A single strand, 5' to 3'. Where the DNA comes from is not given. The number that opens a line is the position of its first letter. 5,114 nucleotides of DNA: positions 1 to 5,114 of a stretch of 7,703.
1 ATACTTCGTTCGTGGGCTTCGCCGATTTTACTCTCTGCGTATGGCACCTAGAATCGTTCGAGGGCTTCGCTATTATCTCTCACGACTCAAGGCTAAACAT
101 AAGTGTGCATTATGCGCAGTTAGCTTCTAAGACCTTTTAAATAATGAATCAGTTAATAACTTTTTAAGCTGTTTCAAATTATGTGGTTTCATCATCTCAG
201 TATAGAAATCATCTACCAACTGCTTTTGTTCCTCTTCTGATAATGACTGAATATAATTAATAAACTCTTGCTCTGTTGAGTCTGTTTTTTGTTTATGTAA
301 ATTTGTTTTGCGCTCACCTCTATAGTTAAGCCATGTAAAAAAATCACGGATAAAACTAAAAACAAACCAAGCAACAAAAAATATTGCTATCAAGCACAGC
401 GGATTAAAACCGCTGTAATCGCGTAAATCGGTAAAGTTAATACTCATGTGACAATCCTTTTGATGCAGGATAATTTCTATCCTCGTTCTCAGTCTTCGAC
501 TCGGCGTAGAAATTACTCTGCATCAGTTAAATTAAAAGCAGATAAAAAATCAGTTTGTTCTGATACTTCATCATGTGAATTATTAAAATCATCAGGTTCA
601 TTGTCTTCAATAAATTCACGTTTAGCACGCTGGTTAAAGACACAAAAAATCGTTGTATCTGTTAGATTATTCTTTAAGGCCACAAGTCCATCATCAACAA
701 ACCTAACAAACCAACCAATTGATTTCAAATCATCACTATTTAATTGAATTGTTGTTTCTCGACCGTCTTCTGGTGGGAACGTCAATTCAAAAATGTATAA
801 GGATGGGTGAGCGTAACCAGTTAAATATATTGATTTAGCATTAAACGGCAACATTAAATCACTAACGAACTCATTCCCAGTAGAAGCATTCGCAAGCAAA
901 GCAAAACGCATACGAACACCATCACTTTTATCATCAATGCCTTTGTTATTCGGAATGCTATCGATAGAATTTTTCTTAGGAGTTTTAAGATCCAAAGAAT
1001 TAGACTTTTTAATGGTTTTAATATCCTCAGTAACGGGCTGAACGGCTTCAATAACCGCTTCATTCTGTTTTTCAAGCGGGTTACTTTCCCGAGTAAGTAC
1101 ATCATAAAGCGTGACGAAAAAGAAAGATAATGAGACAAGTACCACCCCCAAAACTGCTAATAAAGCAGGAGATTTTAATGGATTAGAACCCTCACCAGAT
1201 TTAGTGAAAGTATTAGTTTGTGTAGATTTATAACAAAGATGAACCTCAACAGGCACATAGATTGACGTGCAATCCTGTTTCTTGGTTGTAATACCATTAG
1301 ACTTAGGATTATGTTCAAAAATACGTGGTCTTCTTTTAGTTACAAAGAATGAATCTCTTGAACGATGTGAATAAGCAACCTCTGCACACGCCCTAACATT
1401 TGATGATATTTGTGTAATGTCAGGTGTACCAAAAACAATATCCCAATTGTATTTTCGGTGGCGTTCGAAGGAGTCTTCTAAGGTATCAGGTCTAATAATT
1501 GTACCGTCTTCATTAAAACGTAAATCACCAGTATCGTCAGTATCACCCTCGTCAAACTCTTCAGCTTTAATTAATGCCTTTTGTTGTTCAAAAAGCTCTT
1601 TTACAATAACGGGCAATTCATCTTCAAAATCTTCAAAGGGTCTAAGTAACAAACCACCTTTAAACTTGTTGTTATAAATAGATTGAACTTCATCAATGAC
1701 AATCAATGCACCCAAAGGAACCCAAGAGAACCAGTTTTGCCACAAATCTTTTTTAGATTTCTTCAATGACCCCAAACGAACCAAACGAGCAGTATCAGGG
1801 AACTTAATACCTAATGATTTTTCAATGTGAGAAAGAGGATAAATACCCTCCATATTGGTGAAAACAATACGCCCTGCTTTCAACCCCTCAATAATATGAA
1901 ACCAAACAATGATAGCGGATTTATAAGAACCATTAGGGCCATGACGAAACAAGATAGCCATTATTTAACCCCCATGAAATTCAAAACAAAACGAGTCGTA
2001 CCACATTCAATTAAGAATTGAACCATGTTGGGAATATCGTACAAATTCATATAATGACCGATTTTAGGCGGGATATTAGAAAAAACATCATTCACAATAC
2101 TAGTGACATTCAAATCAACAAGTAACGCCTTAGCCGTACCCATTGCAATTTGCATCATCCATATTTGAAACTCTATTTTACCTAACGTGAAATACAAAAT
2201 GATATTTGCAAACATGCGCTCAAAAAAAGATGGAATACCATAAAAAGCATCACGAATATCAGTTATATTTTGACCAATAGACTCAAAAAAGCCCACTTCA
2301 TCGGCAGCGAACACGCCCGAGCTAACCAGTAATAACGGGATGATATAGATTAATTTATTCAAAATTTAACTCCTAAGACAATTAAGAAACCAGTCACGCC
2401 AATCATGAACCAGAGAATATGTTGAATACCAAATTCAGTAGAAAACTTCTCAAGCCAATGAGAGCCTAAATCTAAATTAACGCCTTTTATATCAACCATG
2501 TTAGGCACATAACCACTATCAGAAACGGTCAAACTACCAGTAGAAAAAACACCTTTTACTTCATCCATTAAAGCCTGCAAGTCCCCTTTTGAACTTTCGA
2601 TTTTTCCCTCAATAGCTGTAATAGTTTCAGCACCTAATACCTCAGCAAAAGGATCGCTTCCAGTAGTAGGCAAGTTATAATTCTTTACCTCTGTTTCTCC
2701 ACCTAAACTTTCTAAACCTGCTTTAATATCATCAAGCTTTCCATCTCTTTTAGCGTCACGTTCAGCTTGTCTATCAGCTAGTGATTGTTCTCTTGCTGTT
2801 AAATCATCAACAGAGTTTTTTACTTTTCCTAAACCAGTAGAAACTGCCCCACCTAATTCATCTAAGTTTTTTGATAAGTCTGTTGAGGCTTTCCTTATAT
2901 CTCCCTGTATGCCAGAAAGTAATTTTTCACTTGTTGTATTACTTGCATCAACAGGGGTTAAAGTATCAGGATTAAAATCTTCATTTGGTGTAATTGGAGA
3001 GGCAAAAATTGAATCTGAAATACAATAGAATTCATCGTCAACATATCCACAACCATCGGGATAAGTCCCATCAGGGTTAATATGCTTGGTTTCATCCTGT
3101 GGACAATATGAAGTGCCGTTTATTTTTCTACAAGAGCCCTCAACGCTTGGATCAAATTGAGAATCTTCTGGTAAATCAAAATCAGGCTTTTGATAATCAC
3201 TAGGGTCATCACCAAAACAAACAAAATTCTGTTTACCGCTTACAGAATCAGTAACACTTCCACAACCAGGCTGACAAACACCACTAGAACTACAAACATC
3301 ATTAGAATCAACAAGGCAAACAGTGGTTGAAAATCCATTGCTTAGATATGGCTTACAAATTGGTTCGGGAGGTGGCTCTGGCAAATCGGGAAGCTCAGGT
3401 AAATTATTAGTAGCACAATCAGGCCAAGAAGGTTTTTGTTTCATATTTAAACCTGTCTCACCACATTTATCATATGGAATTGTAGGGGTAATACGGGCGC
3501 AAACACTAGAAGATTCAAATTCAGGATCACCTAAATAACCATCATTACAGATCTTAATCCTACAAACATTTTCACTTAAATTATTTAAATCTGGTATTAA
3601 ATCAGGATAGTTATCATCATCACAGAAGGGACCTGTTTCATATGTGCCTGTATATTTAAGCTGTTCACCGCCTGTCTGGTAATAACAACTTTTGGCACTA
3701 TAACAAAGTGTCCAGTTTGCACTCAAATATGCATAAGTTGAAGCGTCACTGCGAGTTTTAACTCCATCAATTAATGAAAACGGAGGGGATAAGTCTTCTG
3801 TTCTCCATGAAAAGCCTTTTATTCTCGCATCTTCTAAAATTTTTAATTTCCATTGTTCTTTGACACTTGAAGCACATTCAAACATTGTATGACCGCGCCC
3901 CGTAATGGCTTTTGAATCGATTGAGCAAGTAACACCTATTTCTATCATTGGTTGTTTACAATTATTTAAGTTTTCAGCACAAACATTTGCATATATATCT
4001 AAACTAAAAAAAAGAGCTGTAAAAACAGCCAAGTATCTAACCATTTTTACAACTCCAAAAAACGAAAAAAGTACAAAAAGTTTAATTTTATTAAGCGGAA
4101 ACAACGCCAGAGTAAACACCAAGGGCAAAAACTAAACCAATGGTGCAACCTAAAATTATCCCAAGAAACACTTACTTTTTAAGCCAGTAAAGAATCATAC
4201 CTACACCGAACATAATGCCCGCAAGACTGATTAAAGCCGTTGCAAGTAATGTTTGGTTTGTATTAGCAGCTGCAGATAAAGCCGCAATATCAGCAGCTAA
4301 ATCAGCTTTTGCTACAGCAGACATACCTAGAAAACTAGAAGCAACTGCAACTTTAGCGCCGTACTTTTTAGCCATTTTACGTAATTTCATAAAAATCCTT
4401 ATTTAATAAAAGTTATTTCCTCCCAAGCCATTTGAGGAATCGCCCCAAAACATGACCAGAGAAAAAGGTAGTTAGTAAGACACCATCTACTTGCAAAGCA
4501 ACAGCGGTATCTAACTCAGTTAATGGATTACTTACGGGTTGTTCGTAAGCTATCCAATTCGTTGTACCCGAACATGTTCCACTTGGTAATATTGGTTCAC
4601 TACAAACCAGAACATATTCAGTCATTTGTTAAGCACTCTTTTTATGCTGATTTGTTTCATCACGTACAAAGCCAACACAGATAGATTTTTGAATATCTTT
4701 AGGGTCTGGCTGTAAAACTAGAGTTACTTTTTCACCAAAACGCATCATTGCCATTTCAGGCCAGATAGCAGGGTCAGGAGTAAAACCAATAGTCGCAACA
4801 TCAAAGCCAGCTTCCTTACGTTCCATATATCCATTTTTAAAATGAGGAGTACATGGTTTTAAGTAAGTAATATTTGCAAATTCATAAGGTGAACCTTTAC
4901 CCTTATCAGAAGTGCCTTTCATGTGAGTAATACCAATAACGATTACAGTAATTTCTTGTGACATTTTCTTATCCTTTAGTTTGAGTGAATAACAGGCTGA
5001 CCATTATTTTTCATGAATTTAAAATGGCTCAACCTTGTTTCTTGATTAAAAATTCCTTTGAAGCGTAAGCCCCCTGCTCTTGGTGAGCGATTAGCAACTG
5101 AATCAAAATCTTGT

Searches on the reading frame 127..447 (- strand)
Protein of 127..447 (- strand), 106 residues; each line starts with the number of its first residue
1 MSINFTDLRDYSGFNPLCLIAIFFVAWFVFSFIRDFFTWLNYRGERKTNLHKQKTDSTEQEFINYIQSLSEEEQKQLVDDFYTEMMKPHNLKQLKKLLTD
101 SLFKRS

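Call 6: search_protein_families(library=pfam, proteins=[window:127-447:-], max_evalue=0.01)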
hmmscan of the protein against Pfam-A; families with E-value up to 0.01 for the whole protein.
window:127-447:- (106 aa): 1 family
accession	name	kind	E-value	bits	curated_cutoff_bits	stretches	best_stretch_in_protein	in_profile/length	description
PF17127.10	DUF5106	-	0.0035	18.2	28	1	51-104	53-109/151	Domain of unknown function (DUF5106)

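Call 7: search_protein_families(library=phrogs, proteins=[window:127-447:-], max_evalue=0.01)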
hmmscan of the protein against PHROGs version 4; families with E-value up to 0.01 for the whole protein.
window:127-447:- (106 aa): 1 family
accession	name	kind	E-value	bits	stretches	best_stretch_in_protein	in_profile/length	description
phrog_324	-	head and packaging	0.0079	16.2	1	51-101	180-230/624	head morphogenesis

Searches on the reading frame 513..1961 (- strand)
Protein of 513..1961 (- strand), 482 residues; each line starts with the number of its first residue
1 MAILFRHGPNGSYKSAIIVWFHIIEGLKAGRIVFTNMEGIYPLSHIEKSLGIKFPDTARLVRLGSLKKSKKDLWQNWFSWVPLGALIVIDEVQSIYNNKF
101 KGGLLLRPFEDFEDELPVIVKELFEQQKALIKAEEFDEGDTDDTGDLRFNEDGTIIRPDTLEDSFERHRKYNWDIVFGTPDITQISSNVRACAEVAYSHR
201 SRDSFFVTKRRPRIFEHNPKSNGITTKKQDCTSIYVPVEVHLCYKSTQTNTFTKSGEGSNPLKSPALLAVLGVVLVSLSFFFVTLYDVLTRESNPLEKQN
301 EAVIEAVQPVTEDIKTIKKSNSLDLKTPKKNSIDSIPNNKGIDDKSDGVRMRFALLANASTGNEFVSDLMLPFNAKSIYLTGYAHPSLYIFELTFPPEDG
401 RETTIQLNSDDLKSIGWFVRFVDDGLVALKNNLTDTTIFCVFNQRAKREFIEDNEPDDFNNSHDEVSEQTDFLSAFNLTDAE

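Call 6: search_protein_families(library=pfam, proteins=[window:513-1961:-], max_evalue=0.01)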
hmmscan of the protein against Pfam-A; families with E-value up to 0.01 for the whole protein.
window:513-1961:- (482 aa): 1 family
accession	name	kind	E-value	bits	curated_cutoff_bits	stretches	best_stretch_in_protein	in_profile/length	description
PF05707.18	Zot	-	4e-38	131.3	20.3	1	2-249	1-195/197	Zonular occludens toxin (Zot)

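Call 7: search_protein_families(library=phrogs, proteins=[window:513-1961:-], max_evalue=0.01)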
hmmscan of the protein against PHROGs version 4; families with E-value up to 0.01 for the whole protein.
window:513-1961:- (482 aa): 5 families
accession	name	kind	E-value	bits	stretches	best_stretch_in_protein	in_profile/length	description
phrog_197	-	moron, auxiliary metabolic gene and host takeover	1.7e-64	220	1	1-432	26-360/486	Zot-like toxin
phrog_33291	-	unknown function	2e-60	204.8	1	1-186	1-189/190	-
phrog_1041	-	moron, auxiliary metabolic gene and host takeover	7.6e-36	125.4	2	157-330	120-300/420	CTXphi Zot-like toxin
phrog_11271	-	head and packaging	1.5e-30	107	1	1-191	1-141/145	head morphogenesis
phrog_15777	-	unknown function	0.0026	18.9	1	1-15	1-15/39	-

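Call 88: find_related_loci(query=window:513-1961:-, collection=viral_contigs, flank=10000)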
Query window:513-1961:- (482 aa) in viral_contigs; peptide patterns used: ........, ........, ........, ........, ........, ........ (x = any residue, [..] = any of these).
14 stretches matched a pattern, but none encodes a relative of the query by tblastn (E <= 1e-3).

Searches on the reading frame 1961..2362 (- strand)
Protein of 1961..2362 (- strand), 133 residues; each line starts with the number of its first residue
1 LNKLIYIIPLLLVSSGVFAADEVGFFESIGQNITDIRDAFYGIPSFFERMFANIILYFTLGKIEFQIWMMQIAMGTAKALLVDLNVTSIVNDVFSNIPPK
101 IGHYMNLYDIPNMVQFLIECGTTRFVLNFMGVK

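Call 6: search_protein_families(library=pfam, proteins=[window:1961-2362:-], max_evalue=0.01)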
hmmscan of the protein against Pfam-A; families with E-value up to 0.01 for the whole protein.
window:1961-2362:- (133 aa): 0 families

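Call 7: search_protein_families(library=phrogs, proteins=[window:1961-2362:-], max_evalue=0.01)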
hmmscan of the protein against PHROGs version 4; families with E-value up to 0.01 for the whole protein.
window:1961-2362:- (133 aa): 2 families
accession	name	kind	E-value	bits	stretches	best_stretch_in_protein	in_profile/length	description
phrog_306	-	head and packaging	1.8e-19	71.6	1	24-131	6-114/115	minor head protein Ace-like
phrog_974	-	head and packaging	0.0015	20.4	1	46-129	12-101/107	minor head protein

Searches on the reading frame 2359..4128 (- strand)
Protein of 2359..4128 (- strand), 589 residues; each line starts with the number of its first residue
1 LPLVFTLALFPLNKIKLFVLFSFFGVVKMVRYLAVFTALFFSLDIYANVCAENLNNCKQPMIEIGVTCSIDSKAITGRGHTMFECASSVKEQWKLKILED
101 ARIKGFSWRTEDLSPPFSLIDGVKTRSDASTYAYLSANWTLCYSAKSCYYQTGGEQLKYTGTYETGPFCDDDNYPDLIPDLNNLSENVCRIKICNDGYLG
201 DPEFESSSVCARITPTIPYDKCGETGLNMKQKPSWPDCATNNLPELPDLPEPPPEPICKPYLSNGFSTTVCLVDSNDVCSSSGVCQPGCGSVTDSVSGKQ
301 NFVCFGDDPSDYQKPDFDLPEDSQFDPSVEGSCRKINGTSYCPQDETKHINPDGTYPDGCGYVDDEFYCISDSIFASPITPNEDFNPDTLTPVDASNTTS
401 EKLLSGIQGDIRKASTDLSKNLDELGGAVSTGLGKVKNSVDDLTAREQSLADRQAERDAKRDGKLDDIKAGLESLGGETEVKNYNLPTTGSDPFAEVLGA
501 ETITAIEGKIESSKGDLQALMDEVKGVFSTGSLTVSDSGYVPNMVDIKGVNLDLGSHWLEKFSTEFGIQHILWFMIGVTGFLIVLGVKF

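Call 6: search_protein_families(library=pfam, proteins=[window:2359-4128:-], max_evalue=0.01)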
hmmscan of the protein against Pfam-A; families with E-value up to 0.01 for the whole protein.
window:2359-4128:- (589 aa): 0 families

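Call 7: search_protein_families(library=phrogs, proteins=[window:2359-4128:-], max_evalue=0.01)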
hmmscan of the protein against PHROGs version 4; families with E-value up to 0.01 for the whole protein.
window:2359-4128:- (589 aa): 0 families

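Call 89: find_related_loci(query=window:2359-4128:-, collection=viral_contigs, flank=10000)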
Query window:2359-4128:- (589 aa) in viral_contigs; peptide patterns used: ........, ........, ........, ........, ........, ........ (x = any residue, [..] = any of these).
3 stretches matched a pattern, but none encodes a relative of the query by tblastn (E <= 1e-3).

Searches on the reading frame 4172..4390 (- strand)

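Call 6: search_protein_families(library=pfam, proteins=[window:4172-4390:-], max_evalue=0.01)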
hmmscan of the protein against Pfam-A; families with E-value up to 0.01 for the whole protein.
window:4172-4390:- (72 aa): 0 families

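Call 7: search_protein_families(library=phrogs, proteins=[window:4172-4390:-], max_evalue=0.01)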
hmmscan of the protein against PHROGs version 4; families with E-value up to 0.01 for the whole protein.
window:4172-4390:- (72 aa): 1 family
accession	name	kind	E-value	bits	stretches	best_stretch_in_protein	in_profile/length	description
phrog_1859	-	head and packaging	6e-12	46.7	1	1-72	2-76/76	major head protein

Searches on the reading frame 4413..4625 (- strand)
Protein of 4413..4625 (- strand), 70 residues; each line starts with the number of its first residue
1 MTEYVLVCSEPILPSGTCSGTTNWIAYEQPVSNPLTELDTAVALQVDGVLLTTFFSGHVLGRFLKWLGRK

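Call 6: search_protein_families(library=pfam, proteins=[window:4413-4625:-], max_evalue=0.01)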
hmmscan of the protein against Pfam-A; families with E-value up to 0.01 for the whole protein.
window:4413-4625:- (70 aa): 0 families

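Call 7: search_protein_families(library=phrogs, proteins=[window:4413-4625:-], max_evalue=0.01)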
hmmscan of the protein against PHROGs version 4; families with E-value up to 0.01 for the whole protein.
window:4413-4625:- (70 aa): 1 family
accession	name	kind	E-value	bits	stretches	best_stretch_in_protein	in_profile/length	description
phrog_969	-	unknown function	4.7e-06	27.9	1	33-69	42-78/79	-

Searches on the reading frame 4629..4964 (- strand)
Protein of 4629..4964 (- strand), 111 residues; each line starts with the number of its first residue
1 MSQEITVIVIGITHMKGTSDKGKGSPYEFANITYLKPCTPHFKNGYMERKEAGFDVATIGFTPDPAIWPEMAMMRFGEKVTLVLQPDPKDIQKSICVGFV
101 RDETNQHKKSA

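Call 6: search_protein_families(library=pfam, proteins=[window:4629-4964:-], max_evalue=0.01)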
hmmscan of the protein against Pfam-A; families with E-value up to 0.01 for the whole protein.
window:4629-4964:- (111 aa): 1 family
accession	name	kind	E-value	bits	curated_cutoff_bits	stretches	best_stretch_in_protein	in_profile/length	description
PF07459.16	CTX_RstB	-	6.7e-13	49.2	26.2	1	7-96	2-91/92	CTX phage RstB protein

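Call 7: search_protein_families(library=phrogs, proteins=[window:4629-4964:-], max_evalue=0.01)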
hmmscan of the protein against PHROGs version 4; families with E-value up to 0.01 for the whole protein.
window:4629-4964:- (111 aa): 1 family
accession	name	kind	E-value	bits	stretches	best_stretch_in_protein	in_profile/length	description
phrog_929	-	moron, auxiliary metabolic gene and host takeover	3.7e-21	76.2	1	6-101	2-95/103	RstB sensor of two protein system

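Call 36: search_dna_similar(query=window:4629-4964:-, collection=phages, mode=protein, max_rows=40, max_evalue=0.01)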
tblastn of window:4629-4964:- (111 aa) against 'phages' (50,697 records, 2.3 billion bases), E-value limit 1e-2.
Records with a match: 2; places in all: 2; records where one place covers at least 80% of the query: 2.
Best place of each record, by identity: <60% 2.
By first word of the organism name: Vibrio 2.
By host as written in the record: Vibrio cholerae str. 10E09PW02 2.
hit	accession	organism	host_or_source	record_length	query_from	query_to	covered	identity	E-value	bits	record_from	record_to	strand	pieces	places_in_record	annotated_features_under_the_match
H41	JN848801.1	Vibrio phage VCY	Vibrio cholerae str. 10E09PW02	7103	1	99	89%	32.4%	2e-5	47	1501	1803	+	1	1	ssDNA-binding protein | DNA replication initiation protein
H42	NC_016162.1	Vibrio phage VCY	Vibrio cholerae str. 10E09PW02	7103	1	99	89%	32.4%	2e-5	47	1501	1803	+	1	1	ssDNA-binding protein | DNA replication initiation protein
